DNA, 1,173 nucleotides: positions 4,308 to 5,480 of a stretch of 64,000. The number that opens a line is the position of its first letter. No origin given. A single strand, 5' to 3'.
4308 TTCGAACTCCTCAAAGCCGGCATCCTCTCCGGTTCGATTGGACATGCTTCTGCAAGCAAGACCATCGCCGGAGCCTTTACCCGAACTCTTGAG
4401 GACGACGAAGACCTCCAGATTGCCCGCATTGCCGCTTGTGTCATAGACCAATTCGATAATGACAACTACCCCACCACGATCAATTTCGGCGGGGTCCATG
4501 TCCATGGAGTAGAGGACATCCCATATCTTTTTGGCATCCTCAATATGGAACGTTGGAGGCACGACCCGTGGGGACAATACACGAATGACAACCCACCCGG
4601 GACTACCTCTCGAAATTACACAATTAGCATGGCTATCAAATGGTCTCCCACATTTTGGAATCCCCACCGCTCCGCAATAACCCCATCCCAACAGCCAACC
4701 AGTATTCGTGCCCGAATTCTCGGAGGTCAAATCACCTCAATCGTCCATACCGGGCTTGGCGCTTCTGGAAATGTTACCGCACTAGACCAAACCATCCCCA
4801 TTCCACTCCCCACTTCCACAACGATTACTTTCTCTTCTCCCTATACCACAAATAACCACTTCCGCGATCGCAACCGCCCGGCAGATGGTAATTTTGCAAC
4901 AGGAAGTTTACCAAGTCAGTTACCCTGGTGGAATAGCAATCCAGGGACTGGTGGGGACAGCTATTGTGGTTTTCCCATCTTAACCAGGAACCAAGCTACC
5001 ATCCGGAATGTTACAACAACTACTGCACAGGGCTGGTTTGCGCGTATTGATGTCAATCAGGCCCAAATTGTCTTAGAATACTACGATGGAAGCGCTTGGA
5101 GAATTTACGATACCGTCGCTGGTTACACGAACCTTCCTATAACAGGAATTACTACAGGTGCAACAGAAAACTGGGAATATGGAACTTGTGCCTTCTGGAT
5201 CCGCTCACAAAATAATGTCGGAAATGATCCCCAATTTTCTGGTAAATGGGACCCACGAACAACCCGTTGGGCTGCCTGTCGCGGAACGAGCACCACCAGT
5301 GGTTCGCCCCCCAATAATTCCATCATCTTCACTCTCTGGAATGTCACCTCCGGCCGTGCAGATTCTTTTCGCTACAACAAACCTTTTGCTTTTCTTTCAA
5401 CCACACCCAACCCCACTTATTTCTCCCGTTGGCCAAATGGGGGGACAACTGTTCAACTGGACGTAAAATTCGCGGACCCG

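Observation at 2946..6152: GspK-like protein expanded to 1068 aa: pilin helix and '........' motif separated by an S/T/N-rich insert of about 800 aa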

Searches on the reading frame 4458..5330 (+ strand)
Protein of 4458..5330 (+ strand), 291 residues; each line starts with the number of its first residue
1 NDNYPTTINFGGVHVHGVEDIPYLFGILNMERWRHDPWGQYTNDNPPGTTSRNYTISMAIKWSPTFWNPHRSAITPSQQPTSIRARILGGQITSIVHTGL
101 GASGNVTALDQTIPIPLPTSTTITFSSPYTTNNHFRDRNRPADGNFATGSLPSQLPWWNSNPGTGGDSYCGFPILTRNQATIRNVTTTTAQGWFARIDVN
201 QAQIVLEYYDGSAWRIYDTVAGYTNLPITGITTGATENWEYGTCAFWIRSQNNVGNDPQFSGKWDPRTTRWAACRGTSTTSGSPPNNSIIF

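Call 60: predict_structure(alignment_id=A2)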
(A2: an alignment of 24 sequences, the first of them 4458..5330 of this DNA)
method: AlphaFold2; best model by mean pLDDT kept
length: 291 residues; sequences in the alignment: 24
mean_pLDDT: 76.1   pTM: 0.78
mean pLDDT of the five models: 76.1, 75.4, 75.3, 74.9, 71.5
residues with pLDDT >= 90: 63; 70-90: 134; 50-70: 68; < 50: 26
segments of 3 or more residues with pLDDT < 50: 1-4, 271-291
pLDDT, mean of each block of 10 residues (from residue 1): 54 64 85 69 74 88 87 66 91 91 90 94 83 77 90 85 76 92 84 84 88 85 67 63 71 67 69 43 36 30
secondary structure, 60 per line:
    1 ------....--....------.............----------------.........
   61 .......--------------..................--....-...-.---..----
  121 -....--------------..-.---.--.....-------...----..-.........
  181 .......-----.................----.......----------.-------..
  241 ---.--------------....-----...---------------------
elements in order: E7-10 E13-16 E23-35 E52-67 E82-99 E102-105 E122-125 H151-154 E172-187 E193-209 E214-220 E259-262
